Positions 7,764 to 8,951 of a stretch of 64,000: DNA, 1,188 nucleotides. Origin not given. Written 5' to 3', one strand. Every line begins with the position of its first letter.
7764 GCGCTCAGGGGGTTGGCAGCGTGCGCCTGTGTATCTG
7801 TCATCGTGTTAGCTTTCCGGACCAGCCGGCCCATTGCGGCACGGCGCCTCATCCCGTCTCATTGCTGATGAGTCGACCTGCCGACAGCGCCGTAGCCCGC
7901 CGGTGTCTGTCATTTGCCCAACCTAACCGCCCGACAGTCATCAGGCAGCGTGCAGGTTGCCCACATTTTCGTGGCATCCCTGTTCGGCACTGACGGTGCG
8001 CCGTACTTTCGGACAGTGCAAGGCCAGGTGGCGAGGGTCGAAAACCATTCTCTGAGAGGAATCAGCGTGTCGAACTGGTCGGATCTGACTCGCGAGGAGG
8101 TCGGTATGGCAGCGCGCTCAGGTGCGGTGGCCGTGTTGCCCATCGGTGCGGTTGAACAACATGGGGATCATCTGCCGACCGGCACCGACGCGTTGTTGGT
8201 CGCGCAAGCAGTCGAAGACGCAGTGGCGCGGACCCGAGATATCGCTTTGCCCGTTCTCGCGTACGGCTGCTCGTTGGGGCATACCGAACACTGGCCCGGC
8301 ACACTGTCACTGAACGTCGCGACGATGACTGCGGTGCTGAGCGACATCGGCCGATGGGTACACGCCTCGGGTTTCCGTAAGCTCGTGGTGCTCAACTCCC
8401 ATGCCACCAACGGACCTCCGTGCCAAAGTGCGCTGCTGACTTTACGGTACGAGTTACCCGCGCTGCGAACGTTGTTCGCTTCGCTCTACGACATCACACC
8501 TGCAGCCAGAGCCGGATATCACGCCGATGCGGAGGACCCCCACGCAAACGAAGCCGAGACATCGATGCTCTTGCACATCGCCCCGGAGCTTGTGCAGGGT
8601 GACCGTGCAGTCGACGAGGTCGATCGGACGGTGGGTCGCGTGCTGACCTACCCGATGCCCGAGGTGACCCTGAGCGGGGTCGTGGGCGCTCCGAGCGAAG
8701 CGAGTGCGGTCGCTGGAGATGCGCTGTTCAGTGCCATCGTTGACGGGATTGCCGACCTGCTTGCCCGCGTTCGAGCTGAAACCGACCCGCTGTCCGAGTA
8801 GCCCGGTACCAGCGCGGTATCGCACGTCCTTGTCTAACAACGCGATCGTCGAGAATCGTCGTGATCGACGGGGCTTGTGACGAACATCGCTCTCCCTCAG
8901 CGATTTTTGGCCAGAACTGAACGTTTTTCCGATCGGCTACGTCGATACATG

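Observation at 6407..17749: Candidate uncharacterised small-molecule biosynthetic locus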

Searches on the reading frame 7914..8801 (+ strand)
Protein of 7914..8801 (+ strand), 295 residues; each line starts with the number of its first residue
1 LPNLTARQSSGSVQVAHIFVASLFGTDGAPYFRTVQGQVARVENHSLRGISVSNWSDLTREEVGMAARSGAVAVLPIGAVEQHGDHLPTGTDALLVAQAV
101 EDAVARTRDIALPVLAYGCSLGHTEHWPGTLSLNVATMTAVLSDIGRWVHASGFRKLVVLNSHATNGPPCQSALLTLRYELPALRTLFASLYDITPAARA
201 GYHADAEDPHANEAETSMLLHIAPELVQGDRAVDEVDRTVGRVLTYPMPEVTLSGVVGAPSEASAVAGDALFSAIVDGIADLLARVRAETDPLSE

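Call 3: search_protein_families(library=pfam, proteins=[window:7914-8801:+])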
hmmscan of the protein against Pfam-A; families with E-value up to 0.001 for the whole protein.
window:7914-8801:+ (295 aa): 1 family
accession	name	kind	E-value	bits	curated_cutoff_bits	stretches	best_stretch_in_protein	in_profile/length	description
PF02633.19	Creatininase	-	1.3e-60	205.3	31.3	1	57-283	2-238/238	Creatinine amidohydrolase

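Call 4: search_protein_families(library=ncbifam, proteins=[window:7914-8801:+])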
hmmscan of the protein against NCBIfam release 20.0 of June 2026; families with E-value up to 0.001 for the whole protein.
window:7914-8801:+ (295 aa): 3 families
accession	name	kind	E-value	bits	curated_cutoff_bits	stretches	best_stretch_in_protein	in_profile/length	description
TIGR04448.1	creatininase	equivalog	1.1e-35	123.5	235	1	58-284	2-243/246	creatininase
TIGR03964.1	mycofact_creat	equivalog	3.8e-35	121.5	172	1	70-291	13-225/228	mycofactocin biosynthesis peptidyl-dipeptidase MftE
NF041098.2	diketo_inos_hlase_IolN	equivalog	6.7e-16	58.2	245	1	57-235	11-193/307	3-dehydro-scyllo-inosose hydrolase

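Call 67: find_homologous_proteins(query=window:8067-8798:+, max_evalue=1e-20)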
Query window:8067-8798:+ (244 aa): 684 proteins with E <= 1e-20 among 8000 candidates; the best 120 are listed.
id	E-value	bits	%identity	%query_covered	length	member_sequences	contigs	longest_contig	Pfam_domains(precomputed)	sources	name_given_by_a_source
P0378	8.8e-154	528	100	100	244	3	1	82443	PF02633.20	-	-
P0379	4.5e-134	463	88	99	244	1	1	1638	PF02633.20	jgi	jgi:creatinine amidohydrolase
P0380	9.7e-133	459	86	100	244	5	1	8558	PF02633.20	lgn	-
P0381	2.7e-131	454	85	100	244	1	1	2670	PF02633.20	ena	-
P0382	4.8e-131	453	84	100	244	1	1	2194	PF02633.20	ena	-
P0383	2.0e-130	451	84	100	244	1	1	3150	PF02633.20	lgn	-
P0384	4.5e-130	450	86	100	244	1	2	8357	PF02633.20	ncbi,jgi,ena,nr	ncbi:MAG: Creatininase [Mycobacterium sp.]|jgi:creatinine amidohydrolase|nr:Creatininase [Mycobacter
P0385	9.6e-130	449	85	99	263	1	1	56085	PF02633.20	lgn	-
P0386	1.6e-121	422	79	99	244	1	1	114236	PF02633.20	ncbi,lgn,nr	ncbi:MAG: creatininase family protein [Mycobacterium sp.]|nr:creatininase family protein [Mycobacter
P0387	1.3e-118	413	77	100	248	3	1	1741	PF02633.20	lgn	-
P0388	6.2e-118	411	77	99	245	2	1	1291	PF02633.20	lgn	-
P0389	2.8e-117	408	77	99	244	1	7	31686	PF02633.20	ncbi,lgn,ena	ncbi:MAG: creatininase family protein [Mycobacterium sp.]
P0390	4.7e-117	408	75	100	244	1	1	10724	PF02633.20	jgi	jgi:creatinine amidohydrolase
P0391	8.0e-117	407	76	99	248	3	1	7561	PF02633.20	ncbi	ncbi:creatininase family protein [soil metagenome]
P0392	1.1e-116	407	78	99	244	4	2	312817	PF02633.20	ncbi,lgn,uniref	ncbi:creatininase family protein [Mycolicibacterium sp.]|uniref:creatininase family protein n=1 Tax=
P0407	6.0e-109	381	71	99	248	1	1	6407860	PF02633.20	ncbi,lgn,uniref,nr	ncbi:creatininase [Mycobacterium sp. MS1601]|uniref:creatininase family protein n=1 Tax=Mycobacteriu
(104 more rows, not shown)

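Call 68: find_encoding_contigs(protein=P0385, flank=10000, max_places=1)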
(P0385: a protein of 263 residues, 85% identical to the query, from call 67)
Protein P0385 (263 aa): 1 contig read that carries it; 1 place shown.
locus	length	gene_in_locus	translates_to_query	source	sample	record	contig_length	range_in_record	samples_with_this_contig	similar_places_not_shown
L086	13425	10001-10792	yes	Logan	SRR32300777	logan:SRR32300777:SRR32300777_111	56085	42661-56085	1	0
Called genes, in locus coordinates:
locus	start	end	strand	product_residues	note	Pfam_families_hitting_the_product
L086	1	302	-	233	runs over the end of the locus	PF11738:DUF3298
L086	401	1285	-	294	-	PF04072:LCM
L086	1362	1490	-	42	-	-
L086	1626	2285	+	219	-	PF00440:TetR_N, PF17932:TetR_C_24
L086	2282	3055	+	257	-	PF23441:SDR (weak), PF00106:adh_short, PF08659:KR, PF13561:adh_short_C2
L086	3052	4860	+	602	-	PF02771:Acyl-CoA_dh_N, PF02770:Acyl-CoA_dh_M, PF00441:Acyl-CoA_dh_1, PF12806:Acyl-CoA_dh_C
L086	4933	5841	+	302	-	PF00924:MS_channel_2nd, PF21082:MS_channel_3rd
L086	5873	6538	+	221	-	PF00392:GntR, PF07729:FCD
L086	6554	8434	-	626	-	PF01590:GAF, PF13185:GAF_2, PF13492:GAF_3 (faint), PF17853:GGDEF_2, PF13556:HTH_30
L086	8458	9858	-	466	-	PF03951:Gln-synt_N (weak), PF00120:Gln-synt_C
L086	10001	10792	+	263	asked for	PF02633:Creatininase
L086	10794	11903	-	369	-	PF08240:ADH_N, PF16912:Glu_dehyd_C, PF00107:ADH_zinc_N, PF03446:NAD_binding_2 (weak), PF13602:ADH_zinc_N_2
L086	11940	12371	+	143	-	PF13279:4HBT_2, PF03061:4HBT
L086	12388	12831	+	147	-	PF10604:Polyketide_cyc2, PF03364:Polyketide_cyc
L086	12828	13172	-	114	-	-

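Call 69: find_encoding_contigs(protein=P0407, flank=8000, max_places=1)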
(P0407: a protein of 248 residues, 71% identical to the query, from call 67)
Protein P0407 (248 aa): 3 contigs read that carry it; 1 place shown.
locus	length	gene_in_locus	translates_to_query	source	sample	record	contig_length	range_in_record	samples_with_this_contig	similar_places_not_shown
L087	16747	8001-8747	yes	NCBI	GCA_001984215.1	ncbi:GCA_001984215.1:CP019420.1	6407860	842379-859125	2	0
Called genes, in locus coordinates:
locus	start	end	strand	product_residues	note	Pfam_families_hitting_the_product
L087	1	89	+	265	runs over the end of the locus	PF00561:Abhydrolase_1, PF12146:Hydrolase_4 (faint), PF12695:Abhydrolase_5 (weak), PF12697:Abhydrolase_6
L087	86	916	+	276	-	PF00561:Abhydrolase_1 (faint), PF12146:Hydrolase_4 (faint), PF12695:Abhydrolase_5, PF12697:Abhydrolase_6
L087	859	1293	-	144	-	PF00376:MerR, PF13411:MerR_1, PF09278:MerR-DNA-bind (faint)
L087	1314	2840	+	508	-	PF00732:GMC_oxred_N, PF05199:GMC_oxred_C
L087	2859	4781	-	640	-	PF13185:GAF_2, PF01590:GAF, PF13492:GAF_3 (faint), PF17853:GGDEF_2, PF13556:HTH_30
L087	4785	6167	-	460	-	PF03951:Gln-synt_N (weak), PF00120:Gln-synt_C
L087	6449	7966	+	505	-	PF13520:AA_permease_2, PF00324:AA_permease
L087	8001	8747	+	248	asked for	PF02633:Creatininase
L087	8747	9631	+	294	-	PF05721:PhyH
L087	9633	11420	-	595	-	PF01343:Peptidase_S49, PF25145:NfeD1b_N (weak), PF01343:Peptidase_S49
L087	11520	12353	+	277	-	PF00582:Usp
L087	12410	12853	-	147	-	PF00828:Ribosomal_L27A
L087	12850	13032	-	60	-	PF00327:Ribosomal_L30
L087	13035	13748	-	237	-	PF00333:Ribosomal_S5, PF03719:Ribosomal_S5_C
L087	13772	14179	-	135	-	PF00861:Ribosomal_L18p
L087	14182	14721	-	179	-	PF00347:Ribosomal_L6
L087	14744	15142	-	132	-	PF00410:Ribosomal_S8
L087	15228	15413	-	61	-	PF00253:Ribosomal_S14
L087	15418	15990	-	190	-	PF00281:Ribosomal_L5, PF00673:Ribosomal_L5_C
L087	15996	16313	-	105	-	PF00467:KOW, PF17136:ribosomal_L24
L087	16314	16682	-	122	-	PF00238:Ribosomal_L14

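Call 70: find_encoding_contigs(protein=P0386, flank=10000, max_places=1)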
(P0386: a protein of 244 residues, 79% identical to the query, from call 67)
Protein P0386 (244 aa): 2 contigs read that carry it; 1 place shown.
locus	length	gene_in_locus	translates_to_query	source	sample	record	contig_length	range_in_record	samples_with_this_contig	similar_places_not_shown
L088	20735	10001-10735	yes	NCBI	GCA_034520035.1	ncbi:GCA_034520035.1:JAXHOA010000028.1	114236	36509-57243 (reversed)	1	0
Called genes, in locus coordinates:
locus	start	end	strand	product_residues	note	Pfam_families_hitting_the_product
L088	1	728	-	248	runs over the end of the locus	PF23441:SDR (faint), PF00106:adh_short, PF13561:adh_short_C2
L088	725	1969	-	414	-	PF00753:Lactamase_B, PF14863:Alkyl_sulf_dimr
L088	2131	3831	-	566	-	PF00890:FAD_binding_2 (weak), PF00996:GDI (faint), PF01266:DAO, PF01593:Amino_oxidase, PF12831:FAD_oxidored (weak), PF13450:NAD_binding_8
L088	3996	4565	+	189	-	PF00440:TetR_N (weak), PF16925:TetR_C_13 (weak), PF21993:TetR_C_13_2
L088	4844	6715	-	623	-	PF01590:GAF, PF13185:GAF_2, PF13492:GAF_3 (faint), PF17853:GGDEF_2, PF13556:HTH_30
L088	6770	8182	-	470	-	PF03951:Gln-synt_N (weak), PF00120:Gln-synt_C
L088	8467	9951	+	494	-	PF00324:AA_permease, PF13520:AA_permease_2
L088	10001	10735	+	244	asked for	PF02633:Creatininase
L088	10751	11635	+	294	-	PF05721:PhyH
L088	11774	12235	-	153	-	PF00578:AhpC-TSA, PF08534:Redoxin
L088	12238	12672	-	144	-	PF11253:DUF3052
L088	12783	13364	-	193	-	PF27150:Rv2240c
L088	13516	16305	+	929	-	PF28598:PDH_E1_N, PF00456:Transketolase_N, PF17831:PDH_E1_M, PF22613:Transketolase_C_1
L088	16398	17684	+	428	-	PF17853:GGDEF_2, PF13556:HTH_30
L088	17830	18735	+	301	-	PF00698:Acyl_transf_1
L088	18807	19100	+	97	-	PF00550:PP-binding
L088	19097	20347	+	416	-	PF00109:ketoacyl-synt, PF00108:Thiolase_N, PF02801:Ketoacyl-synt_C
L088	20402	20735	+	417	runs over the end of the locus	PF00109:ketoacyl-synt, PF00108:Thiolase_N, PF02801:Ketoacyl-synt_C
